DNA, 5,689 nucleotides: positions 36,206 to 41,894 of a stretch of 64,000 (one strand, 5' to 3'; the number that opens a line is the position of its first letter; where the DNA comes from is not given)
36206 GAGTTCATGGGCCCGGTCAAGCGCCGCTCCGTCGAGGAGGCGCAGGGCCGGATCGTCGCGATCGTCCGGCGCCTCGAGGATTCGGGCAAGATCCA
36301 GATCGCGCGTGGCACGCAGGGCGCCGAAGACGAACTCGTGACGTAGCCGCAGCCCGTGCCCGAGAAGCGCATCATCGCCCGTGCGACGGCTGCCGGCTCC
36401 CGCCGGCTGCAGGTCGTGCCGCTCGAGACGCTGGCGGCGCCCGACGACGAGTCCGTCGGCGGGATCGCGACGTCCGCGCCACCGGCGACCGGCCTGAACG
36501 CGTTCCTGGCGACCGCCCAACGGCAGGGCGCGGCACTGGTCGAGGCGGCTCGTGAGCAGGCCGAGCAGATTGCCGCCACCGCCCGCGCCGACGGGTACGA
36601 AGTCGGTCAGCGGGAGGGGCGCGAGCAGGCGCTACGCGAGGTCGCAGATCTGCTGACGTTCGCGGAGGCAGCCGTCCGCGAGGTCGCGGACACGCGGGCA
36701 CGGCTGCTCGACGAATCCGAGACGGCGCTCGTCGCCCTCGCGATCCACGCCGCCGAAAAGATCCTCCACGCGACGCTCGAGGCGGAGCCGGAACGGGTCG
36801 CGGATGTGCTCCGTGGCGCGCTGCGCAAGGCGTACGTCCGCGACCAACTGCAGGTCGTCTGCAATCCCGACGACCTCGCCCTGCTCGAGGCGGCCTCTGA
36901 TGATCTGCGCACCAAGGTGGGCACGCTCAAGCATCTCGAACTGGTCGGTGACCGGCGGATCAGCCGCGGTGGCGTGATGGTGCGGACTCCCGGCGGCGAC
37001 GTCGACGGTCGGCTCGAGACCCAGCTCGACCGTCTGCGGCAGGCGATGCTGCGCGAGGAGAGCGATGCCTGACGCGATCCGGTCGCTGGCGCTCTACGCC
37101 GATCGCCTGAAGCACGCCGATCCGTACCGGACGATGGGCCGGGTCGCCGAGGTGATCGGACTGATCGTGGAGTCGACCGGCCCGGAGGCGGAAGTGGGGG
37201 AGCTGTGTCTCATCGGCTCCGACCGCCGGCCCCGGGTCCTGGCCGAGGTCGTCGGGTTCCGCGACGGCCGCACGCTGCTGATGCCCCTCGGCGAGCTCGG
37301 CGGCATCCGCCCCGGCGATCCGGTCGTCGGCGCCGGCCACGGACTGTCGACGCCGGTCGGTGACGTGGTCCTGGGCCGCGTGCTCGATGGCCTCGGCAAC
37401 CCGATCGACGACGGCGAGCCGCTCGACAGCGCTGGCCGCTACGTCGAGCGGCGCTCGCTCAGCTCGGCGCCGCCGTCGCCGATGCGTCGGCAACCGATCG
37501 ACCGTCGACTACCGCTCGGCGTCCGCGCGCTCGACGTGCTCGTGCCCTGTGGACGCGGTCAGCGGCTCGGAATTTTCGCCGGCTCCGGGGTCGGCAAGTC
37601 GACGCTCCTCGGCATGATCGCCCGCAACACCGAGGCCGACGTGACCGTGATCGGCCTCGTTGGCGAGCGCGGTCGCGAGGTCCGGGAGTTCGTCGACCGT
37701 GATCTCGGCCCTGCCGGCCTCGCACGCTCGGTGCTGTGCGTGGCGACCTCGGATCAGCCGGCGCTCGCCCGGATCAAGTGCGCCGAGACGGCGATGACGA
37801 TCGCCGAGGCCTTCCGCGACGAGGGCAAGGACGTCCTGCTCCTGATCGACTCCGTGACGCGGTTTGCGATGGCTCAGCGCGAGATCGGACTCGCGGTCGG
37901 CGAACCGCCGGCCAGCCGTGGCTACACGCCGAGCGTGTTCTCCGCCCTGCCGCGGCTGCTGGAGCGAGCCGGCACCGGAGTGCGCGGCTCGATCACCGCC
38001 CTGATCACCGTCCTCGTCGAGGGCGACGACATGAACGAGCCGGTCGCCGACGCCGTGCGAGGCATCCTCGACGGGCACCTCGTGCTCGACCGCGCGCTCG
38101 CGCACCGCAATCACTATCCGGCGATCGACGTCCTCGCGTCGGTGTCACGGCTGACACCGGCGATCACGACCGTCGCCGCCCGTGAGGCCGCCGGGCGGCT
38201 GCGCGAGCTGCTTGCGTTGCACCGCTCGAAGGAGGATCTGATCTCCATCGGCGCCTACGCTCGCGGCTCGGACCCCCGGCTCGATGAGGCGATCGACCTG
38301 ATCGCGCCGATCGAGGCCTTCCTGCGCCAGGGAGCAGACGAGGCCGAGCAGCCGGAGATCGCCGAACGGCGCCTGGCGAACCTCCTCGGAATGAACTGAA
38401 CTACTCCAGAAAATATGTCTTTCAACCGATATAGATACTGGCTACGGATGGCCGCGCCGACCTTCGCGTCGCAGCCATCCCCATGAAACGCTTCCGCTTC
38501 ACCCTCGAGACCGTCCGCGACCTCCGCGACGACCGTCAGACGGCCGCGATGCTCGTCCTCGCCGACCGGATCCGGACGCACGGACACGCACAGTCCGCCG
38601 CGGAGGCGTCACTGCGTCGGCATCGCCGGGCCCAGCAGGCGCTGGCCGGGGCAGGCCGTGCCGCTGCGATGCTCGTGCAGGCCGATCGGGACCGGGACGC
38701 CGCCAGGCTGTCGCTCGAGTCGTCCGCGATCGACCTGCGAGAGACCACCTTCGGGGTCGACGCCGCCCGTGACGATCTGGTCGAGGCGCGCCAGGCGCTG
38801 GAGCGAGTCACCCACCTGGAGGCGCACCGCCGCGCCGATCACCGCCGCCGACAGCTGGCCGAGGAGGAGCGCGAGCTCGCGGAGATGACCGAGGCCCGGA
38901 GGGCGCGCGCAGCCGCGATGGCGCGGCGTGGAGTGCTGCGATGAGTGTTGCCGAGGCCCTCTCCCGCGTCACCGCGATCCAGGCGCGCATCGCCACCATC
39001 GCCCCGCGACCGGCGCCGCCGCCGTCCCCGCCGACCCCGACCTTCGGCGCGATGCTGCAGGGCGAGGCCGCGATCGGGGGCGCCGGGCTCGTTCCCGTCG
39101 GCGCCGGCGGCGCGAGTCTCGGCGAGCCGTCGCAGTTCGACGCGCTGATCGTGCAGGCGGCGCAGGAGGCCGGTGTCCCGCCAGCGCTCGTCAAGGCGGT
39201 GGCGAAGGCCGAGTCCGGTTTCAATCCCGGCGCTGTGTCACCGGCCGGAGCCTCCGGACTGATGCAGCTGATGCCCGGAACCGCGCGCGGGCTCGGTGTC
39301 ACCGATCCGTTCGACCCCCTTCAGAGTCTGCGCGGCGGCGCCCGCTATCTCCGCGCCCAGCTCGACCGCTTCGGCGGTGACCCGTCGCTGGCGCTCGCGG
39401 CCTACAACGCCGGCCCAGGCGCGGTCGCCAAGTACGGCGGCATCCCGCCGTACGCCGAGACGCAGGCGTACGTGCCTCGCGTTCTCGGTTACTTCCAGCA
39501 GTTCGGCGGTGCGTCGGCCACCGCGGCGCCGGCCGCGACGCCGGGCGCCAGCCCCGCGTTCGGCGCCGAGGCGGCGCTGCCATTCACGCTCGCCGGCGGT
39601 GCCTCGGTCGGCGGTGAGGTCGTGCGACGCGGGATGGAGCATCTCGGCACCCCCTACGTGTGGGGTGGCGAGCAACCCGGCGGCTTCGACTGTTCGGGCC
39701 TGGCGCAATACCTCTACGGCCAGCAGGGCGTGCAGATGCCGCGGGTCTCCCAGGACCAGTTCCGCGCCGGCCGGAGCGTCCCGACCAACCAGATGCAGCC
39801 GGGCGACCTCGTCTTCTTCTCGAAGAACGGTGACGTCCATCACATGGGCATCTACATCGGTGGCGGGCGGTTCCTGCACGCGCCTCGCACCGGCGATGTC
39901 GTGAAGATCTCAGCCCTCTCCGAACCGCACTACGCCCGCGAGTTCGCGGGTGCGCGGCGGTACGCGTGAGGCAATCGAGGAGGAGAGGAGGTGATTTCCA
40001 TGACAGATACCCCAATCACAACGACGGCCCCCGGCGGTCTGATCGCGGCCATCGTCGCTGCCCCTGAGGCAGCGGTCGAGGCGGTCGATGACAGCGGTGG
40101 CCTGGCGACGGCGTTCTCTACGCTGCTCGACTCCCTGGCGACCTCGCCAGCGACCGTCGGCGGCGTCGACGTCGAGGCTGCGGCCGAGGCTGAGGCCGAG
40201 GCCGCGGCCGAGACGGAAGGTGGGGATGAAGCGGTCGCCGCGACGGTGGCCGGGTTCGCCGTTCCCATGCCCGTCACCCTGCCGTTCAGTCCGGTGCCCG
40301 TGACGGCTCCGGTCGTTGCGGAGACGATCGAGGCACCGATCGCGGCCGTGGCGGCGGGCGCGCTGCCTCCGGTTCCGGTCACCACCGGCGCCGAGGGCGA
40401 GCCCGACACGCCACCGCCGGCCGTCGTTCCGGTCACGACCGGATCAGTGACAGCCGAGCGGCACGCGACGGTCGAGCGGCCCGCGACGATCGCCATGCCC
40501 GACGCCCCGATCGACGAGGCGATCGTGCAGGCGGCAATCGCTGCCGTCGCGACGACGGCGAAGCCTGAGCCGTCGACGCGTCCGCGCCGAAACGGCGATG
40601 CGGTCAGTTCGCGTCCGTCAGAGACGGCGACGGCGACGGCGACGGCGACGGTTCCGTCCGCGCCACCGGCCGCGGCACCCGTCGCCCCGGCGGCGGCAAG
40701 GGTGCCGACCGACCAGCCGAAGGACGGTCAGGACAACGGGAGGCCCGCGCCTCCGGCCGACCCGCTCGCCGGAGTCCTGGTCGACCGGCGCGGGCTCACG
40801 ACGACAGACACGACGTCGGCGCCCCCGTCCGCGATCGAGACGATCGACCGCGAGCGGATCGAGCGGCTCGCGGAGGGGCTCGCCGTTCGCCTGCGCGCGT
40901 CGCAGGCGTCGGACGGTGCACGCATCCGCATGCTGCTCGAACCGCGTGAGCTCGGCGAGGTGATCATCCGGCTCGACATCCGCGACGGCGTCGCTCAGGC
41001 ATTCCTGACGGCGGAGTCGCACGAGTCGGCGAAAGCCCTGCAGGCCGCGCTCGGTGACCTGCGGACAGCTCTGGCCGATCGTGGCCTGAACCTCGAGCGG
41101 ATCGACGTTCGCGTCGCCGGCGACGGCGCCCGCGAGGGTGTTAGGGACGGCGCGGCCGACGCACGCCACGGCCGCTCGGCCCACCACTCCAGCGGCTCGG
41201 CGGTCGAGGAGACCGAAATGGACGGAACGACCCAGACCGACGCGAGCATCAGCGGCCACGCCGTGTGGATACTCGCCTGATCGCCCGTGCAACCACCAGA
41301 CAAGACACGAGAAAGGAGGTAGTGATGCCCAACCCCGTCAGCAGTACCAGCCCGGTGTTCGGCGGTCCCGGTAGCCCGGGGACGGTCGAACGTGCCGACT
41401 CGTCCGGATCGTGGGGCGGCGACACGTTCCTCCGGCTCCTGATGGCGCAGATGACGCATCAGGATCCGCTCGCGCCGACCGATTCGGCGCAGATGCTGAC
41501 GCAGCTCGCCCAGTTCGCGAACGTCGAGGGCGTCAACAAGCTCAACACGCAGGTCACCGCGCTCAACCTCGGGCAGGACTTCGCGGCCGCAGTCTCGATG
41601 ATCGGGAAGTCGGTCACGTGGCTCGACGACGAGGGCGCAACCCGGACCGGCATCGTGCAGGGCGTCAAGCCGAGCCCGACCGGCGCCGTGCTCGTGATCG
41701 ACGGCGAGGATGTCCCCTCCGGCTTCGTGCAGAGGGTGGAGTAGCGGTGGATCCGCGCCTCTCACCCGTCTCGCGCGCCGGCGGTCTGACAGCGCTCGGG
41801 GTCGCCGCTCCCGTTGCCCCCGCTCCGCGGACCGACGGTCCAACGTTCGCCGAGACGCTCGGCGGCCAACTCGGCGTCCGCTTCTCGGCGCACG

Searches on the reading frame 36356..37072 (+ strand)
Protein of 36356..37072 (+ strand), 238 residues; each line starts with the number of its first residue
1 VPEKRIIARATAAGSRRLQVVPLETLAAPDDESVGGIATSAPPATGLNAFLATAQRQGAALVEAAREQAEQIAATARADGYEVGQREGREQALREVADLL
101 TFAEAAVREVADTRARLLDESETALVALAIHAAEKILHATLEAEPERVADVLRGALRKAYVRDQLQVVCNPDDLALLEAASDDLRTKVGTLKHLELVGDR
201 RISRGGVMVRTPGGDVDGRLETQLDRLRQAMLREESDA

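Call 5: search_protein_families(library=pfam, proteins=[window:36356-37072:+], max_evalue=0.01)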
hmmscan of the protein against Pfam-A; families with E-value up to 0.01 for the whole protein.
window:36356-37072:+ (238 aa): 2 families
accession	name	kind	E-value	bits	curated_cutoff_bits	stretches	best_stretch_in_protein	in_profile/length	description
PF02108.21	FliH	-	3.6e-21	75.9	24.1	1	104-227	8-128/128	Flagellar assembly protein FliH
PF06188.17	HrpE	-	0.0055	17.1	23.5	1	54-177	28-145/191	HrpE/YscL/FliH and V-type ATPase subunit E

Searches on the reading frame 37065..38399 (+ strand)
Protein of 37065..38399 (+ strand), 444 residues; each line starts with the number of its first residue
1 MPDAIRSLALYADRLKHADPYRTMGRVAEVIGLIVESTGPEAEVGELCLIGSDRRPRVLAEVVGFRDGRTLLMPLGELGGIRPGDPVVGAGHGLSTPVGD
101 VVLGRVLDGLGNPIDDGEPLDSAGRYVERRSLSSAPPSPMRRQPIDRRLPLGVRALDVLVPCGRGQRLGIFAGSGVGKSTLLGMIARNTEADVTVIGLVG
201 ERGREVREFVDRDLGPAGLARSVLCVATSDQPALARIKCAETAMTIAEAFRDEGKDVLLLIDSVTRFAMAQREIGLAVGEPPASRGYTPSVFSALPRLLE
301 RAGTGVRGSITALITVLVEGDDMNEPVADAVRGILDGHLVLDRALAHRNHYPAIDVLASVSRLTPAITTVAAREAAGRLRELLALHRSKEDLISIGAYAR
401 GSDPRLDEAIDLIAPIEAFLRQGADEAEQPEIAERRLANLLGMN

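Call 5: search_protein_families(library=pfam, proteins=[window:37065-38399:+], max_evalue=0.01)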
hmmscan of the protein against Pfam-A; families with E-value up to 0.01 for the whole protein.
window:37065-38399:+ (444 aa): 4 families
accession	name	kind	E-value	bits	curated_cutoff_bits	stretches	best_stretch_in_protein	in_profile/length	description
PF00006.31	ATP-synt_ab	-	9.8e-89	297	29.5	1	152-361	1-213/213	ATP synthase alpha/beta family, nucleotide-binding domain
PF18269.6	T3SS_ATPase_C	-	4.3e-21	75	22.7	1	371-437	4-70/72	T3SS EscN ATPase C-terminal domain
PF02874.29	ATP-synt_ab_N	-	4.9e-07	30.6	20.9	1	27-88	1-66/69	ATP synthase alpha/beta family, beta-barrel domain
PF00005.33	ABC_tran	-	0.0014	19.7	25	1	162-193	8-39/137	ABC transporter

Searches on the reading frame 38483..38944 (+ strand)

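Call 5: search_protein_families(library=pfam, proteins=[window:38483-38944:+], max_evalue=0.01)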
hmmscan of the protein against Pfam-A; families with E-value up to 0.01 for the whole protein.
window:38483-38944:+ (153 aa): 0 families

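Call 29: search_protein_families(library=ncbifam, proteins=[window:38483-38944:+], max_evalue=0.01)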
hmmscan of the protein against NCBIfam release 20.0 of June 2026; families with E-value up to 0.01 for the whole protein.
window:38483-38944:+ (153 aa): 1 family
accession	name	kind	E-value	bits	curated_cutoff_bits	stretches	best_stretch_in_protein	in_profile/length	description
TIGR02473.1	flagell_FliJ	equivalog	1.3e-05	25.6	50.45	1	5-139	1-138/141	flagellar export protein FliJ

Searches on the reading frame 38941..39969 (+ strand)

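Call 5: search_protein_families(library=pfam, proteins=[window:38941-39969:+], max_evalue=0.01)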
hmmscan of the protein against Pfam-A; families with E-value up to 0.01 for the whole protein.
window:38941-39969:+ (342 aa): 2 families
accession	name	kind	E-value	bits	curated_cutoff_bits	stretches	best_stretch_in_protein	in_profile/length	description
PF00877.26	NLPC_P60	-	4.5e-33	113.8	23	1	236-340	1-105/105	NlpC/P60 family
PF01464.25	SLT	-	2.5e-29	101.7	21.3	1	69-169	2-108/117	Transglycosylase SLT domain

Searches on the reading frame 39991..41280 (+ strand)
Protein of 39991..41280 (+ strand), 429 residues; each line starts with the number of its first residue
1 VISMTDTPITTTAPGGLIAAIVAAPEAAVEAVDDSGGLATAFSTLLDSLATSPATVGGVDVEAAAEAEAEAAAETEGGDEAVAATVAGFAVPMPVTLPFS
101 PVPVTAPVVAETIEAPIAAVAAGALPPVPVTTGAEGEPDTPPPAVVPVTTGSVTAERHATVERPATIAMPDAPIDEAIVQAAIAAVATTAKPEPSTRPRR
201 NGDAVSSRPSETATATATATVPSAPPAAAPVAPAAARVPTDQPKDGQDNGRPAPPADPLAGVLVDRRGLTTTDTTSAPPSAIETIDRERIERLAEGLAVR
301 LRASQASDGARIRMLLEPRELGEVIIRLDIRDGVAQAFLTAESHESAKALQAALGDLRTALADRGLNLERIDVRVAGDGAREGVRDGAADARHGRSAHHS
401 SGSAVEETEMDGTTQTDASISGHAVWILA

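Call 5: search_protein_families(library=pfam, proteins=[window:39991-41280:+], max_evalue=0.01)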
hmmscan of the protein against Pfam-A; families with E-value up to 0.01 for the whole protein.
window:39991-41280:+ (429 aa): 2 families
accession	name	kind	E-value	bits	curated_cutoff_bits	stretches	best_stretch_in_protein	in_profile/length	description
PF02120.21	Flg_hook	-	3.4e-15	56.1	29.8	1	305-379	8-82/85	Flagellar hook-length control protein FliK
PF01842.31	ACT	-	0.0089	16.2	27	0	356-381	16-40/66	ACT domain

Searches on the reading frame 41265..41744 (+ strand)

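Call 5: search_protein_families(library=pfam, proteins=[window:41265-41744:+], max_evalue=0.01)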
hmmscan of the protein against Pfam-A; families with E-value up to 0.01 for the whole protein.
window:41265-41744:+ (159 aa): 1 family
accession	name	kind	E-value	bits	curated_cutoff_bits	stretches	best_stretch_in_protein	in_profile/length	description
PF03963.19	FlgD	-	1.2e-20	73.9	27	1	43-98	19-74/75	Flagellar hook capping protein - N-terminal region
